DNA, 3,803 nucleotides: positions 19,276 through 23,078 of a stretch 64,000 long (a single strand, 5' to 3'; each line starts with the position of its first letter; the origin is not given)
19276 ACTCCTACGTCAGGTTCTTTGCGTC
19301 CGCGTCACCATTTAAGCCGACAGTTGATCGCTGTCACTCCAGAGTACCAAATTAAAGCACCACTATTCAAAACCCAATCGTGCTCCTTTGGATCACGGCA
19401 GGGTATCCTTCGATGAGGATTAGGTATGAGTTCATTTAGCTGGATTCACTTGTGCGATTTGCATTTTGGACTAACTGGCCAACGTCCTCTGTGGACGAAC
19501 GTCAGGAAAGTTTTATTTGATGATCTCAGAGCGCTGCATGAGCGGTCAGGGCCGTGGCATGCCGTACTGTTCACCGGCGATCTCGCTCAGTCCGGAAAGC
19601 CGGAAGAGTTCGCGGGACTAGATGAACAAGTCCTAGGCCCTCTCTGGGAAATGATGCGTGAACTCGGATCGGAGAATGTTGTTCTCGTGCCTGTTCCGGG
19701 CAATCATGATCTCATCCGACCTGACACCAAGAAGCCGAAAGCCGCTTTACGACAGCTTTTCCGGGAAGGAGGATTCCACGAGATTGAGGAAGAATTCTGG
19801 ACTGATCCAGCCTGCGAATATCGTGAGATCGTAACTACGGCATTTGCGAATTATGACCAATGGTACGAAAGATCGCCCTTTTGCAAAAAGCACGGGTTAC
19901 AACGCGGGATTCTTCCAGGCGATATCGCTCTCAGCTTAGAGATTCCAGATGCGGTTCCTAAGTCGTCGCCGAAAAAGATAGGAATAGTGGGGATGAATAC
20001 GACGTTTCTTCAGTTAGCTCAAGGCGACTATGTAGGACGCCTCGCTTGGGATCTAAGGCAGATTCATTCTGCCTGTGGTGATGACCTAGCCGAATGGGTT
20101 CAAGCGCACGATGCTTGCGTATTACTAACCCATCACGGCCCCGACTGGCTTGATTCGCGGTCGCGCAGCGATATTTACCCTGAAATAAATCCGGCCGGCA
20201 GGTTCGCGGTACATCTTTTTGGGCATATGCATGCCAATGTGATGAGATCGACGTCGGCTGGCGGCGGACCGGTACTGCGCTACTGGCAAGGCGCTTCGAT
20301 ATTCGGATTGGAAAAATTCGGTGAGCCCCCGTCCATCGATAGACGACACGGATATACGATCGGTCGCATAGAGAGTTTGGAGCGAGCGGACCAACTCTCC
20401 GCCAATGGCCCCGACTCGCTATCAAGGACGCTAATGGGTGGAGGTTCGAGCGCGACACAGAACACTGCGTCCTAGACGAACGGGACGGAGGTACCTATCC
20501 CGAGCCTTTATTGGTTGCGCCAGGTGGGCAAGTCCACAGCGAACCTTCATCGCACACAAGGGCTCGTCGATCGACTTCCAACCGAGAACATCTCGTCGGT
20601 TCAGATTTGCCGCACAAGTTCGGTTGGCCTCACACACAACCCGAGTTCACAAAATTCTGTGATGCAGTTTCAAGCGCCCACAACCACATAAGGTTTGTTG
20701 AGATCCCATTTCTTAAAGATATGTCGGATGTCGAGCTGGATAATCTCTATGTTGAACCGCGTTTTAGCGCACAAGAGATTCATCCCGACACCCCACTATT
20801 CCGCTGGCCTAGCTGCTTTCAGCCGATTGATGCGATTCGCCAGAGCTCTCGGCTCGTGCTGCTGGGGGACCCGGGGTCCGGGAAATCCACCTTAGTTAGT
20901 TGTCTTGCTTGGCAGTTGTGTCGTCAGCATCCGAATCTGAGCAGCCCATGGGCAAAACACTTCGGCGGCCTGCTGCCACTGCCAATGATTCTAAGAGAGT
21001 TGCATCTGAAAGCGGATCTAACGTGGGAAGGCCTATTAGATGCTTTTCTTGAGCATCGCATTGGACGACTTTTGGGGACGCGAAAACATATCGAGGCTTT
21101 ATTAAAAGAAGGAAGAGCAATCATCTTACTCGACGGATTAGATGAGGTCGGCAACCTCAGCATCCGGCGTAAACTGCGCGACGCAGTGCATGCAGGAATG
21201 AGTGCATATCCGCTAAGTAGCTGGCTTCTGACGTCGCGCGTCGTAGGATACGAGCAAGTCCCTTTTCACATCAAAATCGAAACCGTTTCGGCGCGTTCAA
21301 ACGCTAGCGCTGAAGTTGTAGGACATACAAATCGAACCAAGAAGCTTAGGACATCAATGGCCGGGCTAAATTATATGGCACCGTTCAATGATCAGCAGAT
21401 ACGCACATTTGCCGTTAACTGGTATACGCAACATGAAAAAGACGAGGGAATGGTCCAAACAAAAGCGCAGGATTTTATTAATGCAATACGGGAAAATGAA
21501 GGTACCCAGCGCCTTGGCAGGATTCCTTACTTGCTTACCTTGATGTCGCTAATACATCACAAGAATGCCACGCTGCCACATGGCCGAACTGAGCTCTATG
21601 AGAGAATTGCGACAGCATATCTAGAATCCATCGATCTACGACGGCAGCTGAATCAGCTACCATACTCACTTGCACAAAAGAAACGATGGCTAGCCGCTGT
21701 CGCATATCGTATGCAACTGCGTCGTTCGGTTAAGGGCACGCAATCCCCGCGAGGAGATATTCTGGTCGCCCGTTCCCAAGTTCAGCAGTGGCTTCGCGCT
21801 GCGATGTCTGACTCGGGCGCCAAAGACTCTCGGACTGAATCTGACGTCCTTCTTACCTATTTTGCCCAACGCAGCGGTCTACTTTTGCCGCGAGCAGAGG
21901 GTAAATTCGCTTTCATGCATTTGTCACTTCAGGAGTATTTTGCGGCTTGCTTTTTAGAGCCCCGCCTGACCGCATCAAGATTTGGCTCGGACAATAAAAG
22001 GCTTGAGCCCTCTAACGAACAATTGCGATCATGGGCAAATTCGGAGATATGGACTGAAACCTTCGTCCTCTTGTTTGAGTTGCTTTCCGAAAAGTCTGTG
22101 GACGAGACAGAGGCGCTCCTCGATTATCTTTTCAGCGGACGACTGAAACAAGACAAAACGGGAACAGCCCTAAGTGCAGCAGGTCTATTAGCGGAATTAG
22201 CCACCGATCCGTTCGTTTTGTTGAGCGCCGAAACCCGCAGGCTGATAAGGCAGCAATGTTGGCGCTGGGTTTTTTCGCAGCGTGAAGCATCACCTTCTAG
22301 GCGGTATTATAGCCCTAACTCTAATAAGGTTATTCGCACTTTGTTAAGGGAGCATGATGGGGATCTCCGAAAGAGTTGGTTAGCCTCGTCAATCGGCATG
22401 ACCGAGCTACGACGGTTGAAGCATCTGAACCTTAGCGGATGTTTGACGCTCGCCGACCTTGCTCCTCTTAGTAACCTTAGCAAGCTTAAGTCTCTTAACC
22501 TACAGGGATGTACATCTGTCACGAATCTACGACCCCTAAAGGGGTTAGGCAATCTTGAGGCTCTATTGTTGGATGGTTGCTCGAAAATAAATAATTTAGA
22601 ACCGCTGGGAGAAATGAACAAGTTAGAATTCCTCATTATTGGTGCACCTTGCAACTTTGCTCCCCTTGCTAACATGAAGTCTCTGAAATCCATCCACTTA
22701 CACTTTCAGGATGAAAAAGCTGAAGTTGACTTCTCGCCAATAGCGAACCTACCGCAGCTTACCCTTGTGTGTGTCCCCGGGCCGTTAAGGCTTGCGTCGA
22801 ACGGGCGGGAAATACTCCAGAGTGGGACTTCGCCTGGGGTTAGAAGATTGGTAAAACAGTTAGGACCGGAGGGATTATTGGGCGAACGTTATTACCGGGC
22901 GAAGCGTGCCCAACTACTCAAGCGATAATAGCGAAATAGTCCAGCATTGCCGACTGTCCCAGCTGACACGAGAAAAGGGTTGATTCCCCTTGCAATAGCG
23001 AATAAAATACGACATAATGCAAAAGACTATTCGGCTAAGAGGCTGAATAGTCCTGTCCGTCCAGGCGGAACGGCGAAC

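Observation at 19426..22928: Metallophosphoesterase + NACHT + LRR module: a bacterial NLR-like candidate immune/conflict system in a low-GC islet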

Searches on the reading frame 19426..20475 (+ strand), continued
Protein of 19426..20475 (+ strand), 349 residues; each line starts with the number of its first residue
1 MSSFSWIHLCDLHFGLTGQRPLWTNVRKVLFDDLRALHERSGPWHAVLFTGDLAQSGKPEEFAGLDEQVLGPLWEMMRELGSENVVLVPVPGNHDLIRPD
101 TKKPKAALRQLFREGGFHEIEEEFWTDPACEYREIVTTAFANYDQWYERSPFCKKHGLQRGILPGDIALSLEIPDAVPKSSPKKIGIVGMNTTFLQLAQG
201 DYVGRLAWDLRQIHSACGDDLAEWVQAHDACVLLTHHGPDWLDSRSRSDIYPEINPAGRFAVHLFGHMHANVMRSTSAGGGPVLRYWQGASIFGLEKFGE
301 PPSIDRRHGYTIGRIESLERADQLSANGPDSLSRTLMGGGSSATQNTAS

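Call 93: search_protein_families(library=ncbifam, proteins=[P0128, P0164, P0246, P0244, P0209, P0165], max_evalue=0.00001)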
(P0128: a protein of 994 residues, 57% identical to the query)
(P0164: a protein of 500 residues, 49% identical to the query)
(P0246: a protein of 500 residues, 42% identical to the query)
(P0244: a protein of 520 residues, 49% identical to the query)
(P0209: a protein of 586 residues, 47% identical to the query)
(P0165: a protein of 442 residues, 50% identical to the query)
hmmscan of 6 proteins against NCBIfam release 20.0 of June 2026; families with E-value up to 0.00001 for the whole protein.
P0128 (994 aa): 0 families

P0164 (500 aa): 2 families
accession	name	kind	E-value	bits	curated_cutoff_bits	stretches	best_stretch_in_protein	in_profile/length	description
NF053861.1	DS8_antiphage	equivalog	1.6e-21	75.8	790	1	154-417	1-242/994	anti-phage protein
NF053862.1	DS9_1_antiphage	equivalog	7.1e-12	44.9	420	1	139-287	183-327/486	anti-phage phosphoesterase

P0246 (500 aa): 2 families
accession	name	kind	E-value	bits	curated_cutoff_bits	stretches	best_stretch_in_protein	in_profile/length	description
NF053861.1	DS8_antiphage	equivalog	3.7e-22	77.9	790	1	160-430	1-249/994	anti-phage protein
NF053862.1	DS9_1_antiphage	equivalog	8.2e-14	51.3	420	1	124-377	159-397/486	anti-phage phosphoesterase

P0244 (520 aa): 2 families
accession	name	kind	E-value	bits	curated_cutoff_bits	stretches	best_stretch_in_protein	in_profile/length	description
NF053861.1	DS8_antiphage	equivalog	6e-13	47.5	790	1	172-433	1-235/994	anti-phage protein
NF053862.1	DS9_1_antiphage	equivalog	8.2e-12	44.7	420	1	125-283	156-312/486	anti-phage phosphoesterase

P0209 (586 aa): 2 families
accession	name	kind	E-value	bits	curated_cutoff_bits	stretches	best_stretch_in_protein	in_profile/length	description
NF053861.1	DS8_antiphage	equivalog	2.3e-18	65.4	790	1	206-478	1-251/994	anti-phage protein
NF053862.1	DS9_1_antiphage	equivalog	1.9e-12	46.8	420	1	175-335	167-323/486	anti-phage phosphoesterase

P0165 (442 aa): 2 families
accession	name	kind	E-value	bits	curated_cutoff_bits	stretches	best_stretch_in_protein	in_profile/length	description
NF053861.1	DS8_antiphage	equivalog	1.5e-09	36.2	790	1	94-352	1-236/994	anti-phage protein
NF053862.1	DS9_1_antiphage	equivalog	1.2e-08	34.3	420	1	91-187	195-296/486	anti-phage phosphoesterase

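Call 94: search_protein_families(library=pfam, proteins=[P0128, P0164, P0246, P0244, P0209, P0165, P0132, P0173], max_evalue=0.0001)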
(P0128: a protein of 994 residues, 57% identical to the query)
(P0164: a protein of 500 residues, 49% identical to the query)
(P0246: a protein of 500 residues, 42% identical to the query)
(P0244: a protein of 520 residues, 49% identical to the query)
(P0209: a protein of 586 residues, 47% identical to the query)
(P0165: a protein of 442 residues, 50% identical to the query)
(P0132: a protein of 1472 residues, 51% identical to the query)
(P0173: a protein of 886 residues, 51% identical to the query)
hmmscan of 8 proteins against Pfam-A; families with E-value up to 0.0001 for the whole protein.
P0128 (994 aa): 1 family
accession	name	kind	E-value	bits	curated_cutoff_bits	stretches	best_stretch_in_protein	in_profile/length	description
PF25199.1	nSTAND_NTPase5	-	1.6e-33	116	34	1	409-553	2-144/145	Novel STAND NTPase 5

P0164 (500 aa): 2 families
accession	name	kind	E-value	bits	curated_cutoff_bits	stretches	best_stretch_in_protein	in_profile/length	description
PF19961.5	EAD8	-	9.5e-26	90.8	27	1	8-100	4-96/96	Effector-associated domain 8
PF00149.33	Metallophos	-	5.4e-11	43.7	21.5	1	153-404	4-190/191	Calcineurin-like phosphoesterase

P0246 (500 aa): 1 family
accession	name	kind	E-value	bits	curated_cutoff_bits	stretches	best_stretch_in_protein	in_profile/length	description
PF00149.33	Metallophos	-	2.2e-13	51.5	21.5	1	159-410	4-190/191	Calcineurin-like phosphoesterase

P0244 (520 aa): 1 family
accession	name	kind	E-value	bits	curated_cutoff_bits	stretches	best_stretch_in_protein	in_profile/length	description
PF00149.33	Metallophos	-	1e-11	46.1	21.5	1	171-427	4-190/191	Calcineurin-like phosphoesterase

P0209 (586 aa): 1 family
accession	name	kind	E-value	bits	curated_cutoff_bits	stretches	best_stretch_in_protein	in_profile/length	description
PF00149.33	Metallophos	-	1.7e-14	55.1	21.5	1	205-456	4-190/191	Calcineurin-like phosphoesterase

P0165 (442 aa): 1 family
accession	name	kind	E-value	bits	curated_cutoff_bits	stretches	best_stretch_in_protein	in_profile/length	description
PF00149.33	Metallophos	-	1.8e-11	45.3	21.5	1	93-345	4-190/191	Calcineurin-like phosphoesterase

P0132 (1472 aa): 1 family
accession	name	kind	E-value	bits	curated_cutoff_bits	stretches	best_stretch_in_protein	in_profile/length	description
PF00149.33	Metallophos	-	5.4e-10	40.5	21.5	1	1111-1367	4-191/191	Calcineurin-like phosphoesterase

P0173 (886 aa): 2 families
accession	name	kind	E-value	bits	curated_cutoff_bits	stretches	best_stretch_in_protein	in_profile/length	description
PF00149.33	Metallophos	-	1.3e-13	52.3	21.5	1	537-788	4-190/191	Calcineurin-like phosphoesterase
PF20689.3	bDLD1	-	4e-07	30.7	25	1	395-475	3-81/105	Bacterial Death-like domain 1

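Call 95: search_protein_families(library=pfam, proteins=[L088:9016-11295:+], max_evalue=0.1)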
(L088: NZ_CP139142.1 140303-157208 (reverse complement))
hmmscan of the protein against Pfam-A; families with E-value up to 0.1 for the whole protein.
L088:9016-11295:+ (759 aa): 0 families

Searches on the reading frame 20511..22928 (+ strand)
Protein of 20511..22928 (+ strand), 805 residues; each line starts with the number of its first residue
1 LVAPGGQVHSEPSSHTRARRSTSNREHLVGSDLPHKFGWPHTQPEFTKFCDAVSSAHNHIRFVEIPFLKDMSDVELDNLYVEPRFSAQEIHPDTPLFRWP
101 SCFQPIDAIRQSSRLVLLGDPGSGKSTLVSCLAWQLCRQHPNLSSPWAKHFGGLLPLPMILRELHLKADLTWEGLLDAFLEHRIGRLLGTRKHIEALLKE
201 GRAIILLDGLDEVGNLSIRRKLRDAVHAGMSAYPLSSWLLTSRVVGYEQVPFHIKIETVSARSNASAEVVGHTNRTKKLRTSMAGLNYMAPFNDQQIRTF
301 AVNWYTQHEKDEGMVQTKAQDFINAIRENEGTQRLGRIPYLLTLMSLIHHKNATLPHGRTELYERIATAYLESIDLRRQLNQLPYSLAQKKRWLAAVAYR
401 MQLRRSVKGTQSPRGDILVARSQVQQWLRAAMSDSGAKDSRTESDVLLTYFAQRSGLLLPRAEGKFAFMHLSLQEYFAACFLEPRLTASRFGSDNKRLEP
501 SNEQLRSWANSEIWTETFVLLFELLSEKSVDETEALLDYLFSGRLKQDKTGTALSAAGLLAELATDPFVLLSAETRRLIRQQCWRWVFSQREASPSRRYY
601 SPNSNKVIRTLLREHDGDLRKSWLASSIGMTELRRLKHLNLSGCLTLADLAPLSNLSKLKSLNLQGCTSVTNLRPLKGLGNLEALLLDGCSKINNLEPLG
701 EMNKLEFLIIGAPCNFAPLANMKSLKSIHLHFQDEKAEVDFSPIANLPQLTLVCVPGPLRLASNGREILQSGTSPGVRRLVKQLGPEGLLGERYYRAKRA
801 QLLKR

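Call 3: search_protein_families(library=pfam, proteins=[window:20511-22928:+], max_evalue=0.01)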
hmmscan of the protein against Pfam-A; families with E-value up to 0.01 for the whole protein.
window:20511-22928:+ (805 aa): 10 families
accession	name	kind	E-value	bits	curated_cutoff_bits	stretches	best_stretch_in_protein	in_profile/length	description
PF25019.1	LRR_R13L1-DRL21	-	8.9e-08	32.5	27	1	622-667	86-127/127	R13L1/DRL21 LRRs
PF12799.13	LRR_4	-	2.9e-06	27.8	27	1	635-677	2-43/44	Leucine Rich repeats (2 copies)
PF05729.18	NACHT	-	2.4e-05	24.7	26.7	1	114-250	2-136/167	NACHT domain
PF13191.12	AAA_16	-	3e-05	25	32.6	1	113-213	25-144/167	AAA ATPase domain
PF24883.2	NPHP3_N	-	6.7e-05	23.6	24.8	0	111-138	21-48/164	Nephrocystin 3, N-terminal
PF23952.1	LRR_EndoS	-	0.0002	22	27.9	1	639-698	28-89/116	Endo-beta-N-acetylglucosaminidase EndoS LRR domain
PF20720.3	nSTAND3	-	0.0017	18.5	27.2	1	106-139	11-44/155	Novel STAND NTPase 3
PF00005.33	ABC_tran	-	0.0033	18.5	25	0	109-135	8-34/137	ABC transporter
PF13401.12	AAA_22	-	0.0057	17.4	27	0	114-213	7-96/130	AAA domain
PF25013.1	LRR_Zer-1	-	0.0083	16.7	27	0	653-710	4-61/137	Zer-1-like, Leucine-rich repeats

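Call 4: search_protein_families(library=padloc, proteins=[window:20511-22928:+], max_evalue=0.01)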
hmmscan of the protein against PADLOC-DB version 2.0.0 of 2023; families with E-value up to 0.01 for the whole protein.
window:20511-22928:+ (805 aa): 2 families
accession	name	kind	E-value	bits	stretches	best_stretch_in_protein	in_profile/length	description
PDLC04140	mad8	-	4.8e-05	21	1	105-142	19-57/314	mads_8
PDLC04702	PDC-M54A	-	0.0031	13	1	102-140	307-345/1621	-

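Call 5: search_protein_families(library=ncbifam, proteins=[window:20511-22928:+], max_evalue=0.01)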
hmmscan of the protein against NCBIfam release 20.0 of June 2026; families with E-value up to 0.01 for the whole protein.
window:20511-22928:+ (805 aa): 6 families
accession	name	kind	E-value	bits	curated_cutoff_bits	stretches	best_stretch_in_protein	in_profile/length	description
NF033188.1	internalin_H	exception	2.6e-11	42.9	1050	1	629-753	115-235/548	InlH/InlC2 family class 1 internalin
NF033190.2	inl_like_NEAT_1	exception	1.1e-08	33.8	1275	1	630-753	259-378/754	NEAT domain-containing leucine-rich repeat protein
NF041351.1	XopL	equivalog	4.8e-07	28.9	500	1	627-698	192-265/497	type III secretion system leucine-rich repeat domain-containing effector XopL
NF058535.1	antiphage_EruA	equivalog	1.6e-06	26.6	1000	1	104-135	16-47/1318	NACHT domain-containing antiphage protein EruA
NF033189.1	internalin_A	exception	4.8e-06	25.2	1600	1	646-752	239-342/799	class 1 internalin InlA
TIGR02323.1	CP_lyasePhnK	equivalog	0.0071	15.9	302.85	0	107-142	22-57/239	phosphonate C-P lyase system protein PhnK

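Call 57: predict_structure(alignment_id=A3)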
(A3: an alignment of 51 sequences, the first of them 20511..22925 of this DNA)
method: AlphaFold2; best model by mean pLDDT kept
length: 805 residues; sequences in the alignment: 51
mean_pLDDT: 86.4   pTM: 0.84
mean pLDDT of the five models: 86.4, 85.8, 84.6, 84.4, 83.7
residues with pLDDT >= 90: 527; 70-90: 169; 50-70: 66; < 50: 43
segments of 3 or more residues with pLDDT < 50: 1-32, 792-794, 803-805
pLDDT, mean of each block of 10 residues (from residue 1): 30 31 35 71 97 95 60 87 95 83 94 95 94 96 91 96 95 98 97 98 97 90 98 97 90 96 91 94 97 96 95 95 88 89 91 78 88 65 82 96 81 68 95 87 88 82 84 94 81 63 92 94 93 93 89 93 93 97 94 58 76 94 97 95 93 96 93 96 94 94 95 94 95 83 94 83 75 88 73 53 49
secondary structure, 60 per line:
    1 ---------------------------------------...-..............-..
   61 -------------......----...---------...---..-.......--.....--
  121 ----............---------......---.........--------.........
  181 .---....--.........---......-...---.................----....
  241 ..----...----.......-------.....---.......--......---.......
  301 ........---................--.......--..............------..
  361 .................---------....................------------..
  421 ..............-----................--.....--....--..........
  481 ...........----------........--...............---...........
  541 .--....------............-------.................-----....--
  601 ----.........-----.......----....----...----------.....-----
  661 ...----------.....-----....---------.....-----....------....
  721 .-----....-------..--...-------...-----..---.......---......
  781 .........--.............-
elements in order (helices of 4 or more, strands of 3 or more residues): H44-57 H76-79 E84-86 H105-111 E114-118 H125-136 H146-151 E155-160 H172-181 H185-188 H191-199 E203-208 H216-232 E237-242 E254-260 E268-272 E276-282 E285-290 H294-308 H312-327 H330-336 H339-352 H359-377 H387-406 H421-434 H440-455 E458-462 E465-468 H471-491 H502-509 H512-526 H530-541 H544-547 H554-565 H573-589 H595-598 H605-613 H619-625 H630-633 E638-640 H651-655 E661-663 H674-678 E684-687 H697-701 E707-710 H717-721 E727-730 E752-754 H765-771 H775-789 H792-804

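Call 61: fold_search(model_id=the predicted structure, library=pdb)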
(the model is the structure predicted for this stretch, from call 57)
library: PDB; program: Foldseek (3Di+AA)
matches with E <= 10: 704; with E <= 0.001: 51
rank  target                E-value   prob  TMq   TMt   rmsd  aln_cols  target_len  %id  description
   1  8ej4_A                7.1e-13  1.00  0.35  0.34  22.4       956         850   13  Cryo-EM structure of the active NLRP3 inflammasome disk (released 2022-12-14)
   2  5irm_C                8.1e-13  1.00  0.32  0.33  12.6       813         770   14  Crystal structure of rabbit NOD2 in an ADP-bound state (Crystal form2) (released 2016-06-29)
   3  8fw2_A                1.1e-12  1.00  0.37  0.33  17.1       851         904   14  Cryo-EM structure of full-length human NLRC4 inflammasome with C11 symmetry (released 2024-01-03)
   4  5irm_A                2.2e-12  1.00  0.32  0.34  11.7       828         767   14  Crystal structure of rabbit NOD2 in an ADP-bound state (Crystal form2) (released 2016-06-29)
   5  9ln6_A                2.2e-12  1.00  0.28  0.25  16.2       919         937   13  Structure of human NLRP14-UHRF1 complex (released 2026-03-18)
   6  9sfp_J                6.9e-12  1.00  0.31  0.27  14.3       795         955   14  Native cytoplasmic lattices from mouse oocytes (released 2026-03-18)
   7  5irl                  7.2e-12  1.00  0.35  0.36  12.2       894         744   14  Crystal structure of rabbit NOD2 SER mutant in an ADP-bound state (released 2016-06-29)
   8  8fvu_B                8.6e-12  1.00  0.37  0.33  17.9       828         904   13  Cryo-EM structure of human Needle/NAIP/NLRC4 (R288A) (released 2024-01-03)
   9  12dl_DA               9.4e-12  1.00  0.30  0.26  15.2       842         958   13  Native structure of the cytoplasmic lattice (CPL) asymmetric unit from mouse MII eggs (released 2026-04-08)
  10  9xrl_AK               1.9e-11  1.00  0.31  0.28  14.5       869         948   15  Structure of mouse cytoplasmic lattice (CPL) repeating unit (released 2026-03-18)
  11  7pzc_A                2.6e-11  1.00  0.32  0.28  13.0       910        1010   14  Cryo-EM structure of the NLRP3 decamer bound to the inhibitor CRID3 (released 2022-01-26)
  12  7pzc_B                3.1e-11  1.00  0.32  0.30  12.9       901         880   14  Cryo-EM structure of the NLRP3 decamer bound to the inhibitor CRID3 (released 2022-01-26)
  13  9w2m_N                1.3e-09  1.00  0.31  0.27  14.3       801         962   13  Cryo-EM structure of the Cytoplasmic lattice(CPL) from mouse oocyte (released 2026-02-25)
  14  9hg4                  2.7e-09  1.00  0.27  0.42  12.8       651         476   13  NACHT domain of NLRP3 in complex with DFV890 (released 2025-03-19)
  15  6b5b_A                8.9e-08  1.00  0.35  0.25  22.2       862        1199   12  Cryo-EM structure of the NAIP5-NLRC4-flagellin inflammasome (released 2017-11-15)
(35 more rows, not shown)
